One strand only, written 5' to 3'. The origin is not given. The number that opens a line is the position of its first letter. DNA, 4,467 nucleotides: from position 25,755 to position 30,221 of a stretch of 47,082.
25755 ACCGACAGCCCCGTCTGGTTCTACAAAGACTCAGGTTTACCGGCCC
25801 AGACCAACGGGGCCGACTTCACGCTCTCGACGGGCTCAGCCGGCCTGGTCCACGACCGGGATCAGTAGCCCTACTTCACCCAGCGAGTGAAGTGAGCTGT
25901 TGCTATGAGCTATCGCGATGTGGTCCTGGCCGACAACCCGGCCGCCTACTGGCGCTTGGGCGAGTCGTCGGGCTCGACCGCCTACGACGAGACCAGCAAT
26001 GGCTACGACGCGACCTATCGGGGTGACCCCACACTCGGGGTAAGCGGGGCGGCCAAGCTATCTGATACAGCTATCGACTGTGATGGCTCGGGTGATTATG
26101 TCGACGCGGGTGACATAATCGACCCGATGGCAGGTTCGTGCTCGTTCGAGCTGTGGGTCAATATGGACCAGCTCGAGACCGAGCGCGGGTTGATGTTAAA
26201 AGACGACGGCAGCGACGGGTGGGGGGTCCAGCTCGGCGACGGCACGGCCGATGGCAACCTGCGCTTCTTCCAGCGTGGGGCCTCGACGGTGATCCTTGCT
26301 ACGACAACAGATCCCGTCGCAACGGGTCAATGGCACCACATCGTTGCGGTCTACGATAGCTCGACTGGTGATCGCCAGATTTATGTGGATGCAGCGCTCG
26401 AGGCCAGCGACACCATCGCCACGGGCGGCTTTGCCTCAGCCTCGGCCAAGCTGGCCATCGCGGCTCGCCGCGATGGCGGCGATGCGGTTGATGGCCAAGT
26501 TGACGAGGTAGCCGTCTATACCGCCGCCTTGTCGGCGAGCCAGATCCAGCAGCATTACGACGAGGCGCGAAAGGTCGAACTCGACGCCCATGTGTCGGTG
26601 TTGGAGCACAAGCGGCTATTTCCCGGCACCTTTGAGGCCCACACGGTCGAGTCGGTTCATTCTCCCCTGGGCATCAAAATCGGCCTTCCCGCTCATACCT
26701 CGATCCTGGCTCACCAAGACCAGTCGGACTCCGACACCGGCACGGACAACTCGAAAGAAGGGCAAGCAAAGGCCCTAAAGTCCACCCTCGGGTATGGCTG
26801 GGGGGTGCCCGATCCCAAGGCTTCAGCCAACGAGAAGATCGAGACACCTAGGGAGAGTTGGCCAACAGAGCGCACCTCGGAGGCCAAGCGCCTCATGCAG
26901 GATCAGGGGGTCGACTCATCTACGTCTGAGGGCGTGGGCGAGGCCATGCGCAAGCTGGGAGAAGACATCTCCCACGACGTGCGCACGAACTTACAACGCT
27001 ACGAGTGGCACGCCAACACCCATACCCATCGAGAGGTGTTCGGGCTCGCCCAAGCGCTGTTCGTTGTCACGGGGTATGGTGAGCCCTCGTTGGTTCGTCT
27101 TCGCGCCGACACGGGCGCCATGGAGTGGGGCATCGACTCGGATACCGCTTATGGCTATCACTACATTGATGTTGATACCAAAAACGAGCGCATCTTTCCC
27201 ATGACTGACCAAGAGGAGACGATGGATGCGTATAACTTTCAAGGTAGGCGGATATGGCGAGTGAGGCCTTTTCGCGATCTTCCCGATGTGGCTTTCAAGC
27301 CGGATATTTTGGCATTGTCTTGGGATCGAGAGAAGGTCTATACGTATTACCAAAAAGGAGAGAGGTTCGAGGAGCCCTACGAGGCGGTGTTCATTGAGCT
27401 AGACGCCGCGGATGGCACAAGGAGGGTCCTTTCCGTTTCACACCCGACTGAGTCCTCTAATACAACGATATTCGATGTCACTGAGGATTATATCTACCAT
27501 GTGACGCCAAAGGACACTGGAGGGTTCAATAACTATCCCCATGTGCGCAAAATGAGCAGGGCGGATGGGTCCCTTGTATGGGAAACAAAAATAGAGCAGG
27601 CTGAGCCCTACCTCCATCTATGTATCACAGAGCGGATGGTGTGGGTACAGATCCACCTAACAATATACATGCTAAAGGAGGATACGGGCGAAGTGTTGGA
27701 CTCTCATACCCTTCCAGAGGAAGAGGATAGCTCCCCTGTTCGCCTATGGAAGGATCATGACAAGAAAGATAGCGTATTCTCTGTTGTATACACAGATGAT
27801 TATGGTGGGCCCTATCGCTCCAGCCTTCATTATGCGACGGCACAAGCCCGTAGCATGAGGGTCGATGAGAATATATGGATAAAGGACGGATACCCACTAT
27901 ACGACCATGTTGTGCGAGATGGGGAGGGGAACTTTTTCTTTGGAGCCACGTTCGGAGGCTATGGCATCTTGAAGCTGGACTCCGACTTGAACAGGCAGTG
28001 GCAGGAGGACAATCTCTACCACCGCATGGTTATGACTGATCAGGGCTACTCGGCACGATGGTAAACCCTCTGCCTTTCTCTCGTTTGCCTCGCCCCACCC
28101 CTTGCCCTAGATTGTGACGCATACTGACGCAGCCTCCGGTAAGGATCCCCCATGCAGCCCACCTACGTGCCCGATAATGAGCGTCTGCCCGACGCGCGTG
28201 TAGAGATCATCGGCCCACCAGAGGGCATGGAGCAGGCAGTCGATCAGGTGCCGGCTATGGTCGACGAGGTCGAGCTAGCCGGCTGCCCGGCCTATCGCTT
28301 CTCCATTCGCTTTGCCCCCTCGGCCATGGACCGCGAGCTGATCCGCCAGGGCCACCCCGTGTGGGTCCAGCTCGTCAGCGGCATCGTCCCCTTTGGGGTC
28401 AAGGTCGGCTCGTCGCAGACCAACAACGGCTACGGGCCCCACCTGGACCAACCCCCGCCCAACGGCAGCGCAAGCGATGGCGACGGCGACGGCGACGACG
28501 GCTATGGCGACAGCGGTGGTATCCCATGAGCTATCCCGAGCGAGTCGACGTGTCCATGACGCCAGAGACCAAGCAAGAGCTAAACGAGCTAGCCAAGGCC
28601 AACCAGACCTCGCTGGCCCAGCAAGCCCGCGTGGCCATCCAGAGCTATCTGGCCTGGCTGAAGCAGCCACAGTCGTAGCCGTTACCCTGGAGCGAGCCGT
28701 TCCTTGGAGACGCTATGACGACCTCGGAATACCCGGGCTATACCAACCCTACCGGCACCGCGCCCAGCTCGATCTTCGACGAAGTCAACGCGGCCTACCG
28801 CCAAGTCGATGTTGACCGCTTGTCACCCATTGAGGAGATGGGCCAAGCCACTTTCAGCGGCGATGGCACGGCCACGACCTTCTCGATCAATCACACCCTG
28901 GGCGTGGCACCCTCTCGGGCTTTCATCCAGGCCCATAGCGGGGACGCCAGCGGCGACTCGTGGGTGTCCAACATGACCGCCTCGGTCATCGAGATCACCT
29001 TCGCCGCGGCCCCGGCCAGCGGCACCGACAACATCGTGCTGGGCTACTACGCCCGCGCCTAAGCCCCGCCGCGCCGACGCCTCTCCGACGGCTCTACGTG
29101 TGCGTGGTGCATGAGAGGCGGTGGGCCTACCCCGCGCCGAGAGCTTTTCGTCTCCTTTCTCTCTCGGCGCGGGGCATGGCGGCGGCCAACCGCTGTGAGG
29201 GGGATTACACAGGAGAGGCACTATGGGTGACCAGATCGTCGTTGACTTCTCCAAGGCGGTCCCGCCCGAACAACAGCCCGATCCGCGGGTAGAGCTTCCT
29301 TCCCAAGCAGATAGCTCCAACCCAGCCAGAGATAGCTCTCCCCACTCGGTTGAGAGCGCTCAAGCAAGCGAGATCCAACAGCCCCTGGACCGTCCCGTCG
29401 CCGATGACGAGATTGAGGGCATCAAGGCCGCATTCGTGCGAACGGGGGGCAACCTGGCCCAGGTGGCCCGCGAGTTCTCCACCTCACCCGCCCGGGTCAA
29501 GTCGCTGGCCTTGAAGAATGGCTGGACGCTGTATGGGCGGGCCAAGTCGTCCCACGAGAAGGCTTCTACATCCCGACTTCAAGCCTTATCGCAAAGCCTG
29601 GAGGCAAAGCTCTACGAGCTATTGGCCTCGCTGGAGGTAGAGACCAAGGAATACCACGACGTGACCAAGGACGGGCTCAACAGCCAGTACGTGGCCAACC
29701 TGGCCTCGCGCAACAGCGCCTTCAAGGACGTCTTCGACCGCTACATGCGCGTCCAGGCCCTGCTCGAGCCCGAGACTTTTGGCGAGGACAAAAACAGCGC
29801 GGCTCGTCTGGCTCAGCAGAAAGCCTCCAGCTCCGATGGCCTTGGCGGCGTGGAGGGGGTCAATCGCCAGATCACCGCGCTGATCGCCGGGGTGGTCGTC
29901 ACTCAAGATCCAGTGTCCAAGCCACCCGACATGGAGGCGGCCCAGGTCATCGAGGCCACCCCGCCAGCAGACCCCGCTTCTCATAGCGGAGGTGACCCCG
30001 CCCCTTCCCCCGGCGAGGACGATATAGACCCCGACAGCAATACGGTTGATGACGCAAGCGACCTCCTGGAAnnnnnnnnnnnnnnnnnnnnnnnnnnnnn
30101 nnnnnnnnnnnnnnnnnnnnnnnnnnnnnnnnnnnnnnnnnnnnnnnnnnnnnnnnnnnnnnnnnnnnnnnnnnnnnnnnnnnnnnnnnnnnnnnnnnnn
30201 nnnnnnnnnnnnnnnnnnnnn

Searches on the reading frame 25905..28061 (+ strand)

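Call 60: search_protein_families(library=phrogs, proteins=[window:25905-28061:+], max_evalue=0.00001)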
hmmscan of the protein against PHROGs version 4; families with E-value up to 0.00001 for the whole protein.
window:25905-28061:+ (719 aa): 6 families
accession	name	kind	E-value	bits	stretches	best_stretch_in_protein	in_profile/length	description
phrog_18503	-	unknown function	1.6e-15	57.6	1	12-222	504-711/844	-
phrog_8510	-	head and packaging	1.7e-15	56.9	1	23-221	704-900/1348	virion structural protein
phrog_11584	-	unknown function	1.4e-09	38.2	1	1-225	1-215/578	-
phrog_3545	-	unknown function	1.2e-06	27.9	1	76-217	817-972/1115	-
phrog_24534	-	tail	2.2e-06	27.8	1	32-188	16-165/341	tail fiber protein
phrog_24074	-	unknown function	4e-06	26.3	1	21-220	158-353/892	-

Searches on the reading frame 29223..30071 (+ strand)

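Call 3: search_protein_families(library=pfam, proteins=[window:29223-30071:+], max_evalue=1)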
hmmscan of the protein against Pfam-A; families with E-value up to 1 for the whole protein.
window:29223-30071:+ (283 aa): 2 families
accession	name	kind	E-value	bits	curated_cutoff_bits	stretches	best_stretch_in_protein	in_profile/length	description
PF08410.15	DUF1737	-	0.0088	16.3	24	1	95-121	21-49/53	Domain of unknown function (DUF1737)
PF07497.18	Rho_RNA_bind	-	0.2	11.9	27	1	69-117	12-59/73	Rho termination factor, RNA-binding domain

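Call 5: search_protein_families(library=phrogs, proteins=[window:29223-30071:+], max_evalue=0.1)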
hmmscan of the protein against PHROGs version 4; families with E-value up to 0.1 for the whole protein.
window:29223-30071:+ (283 aa): 0 families
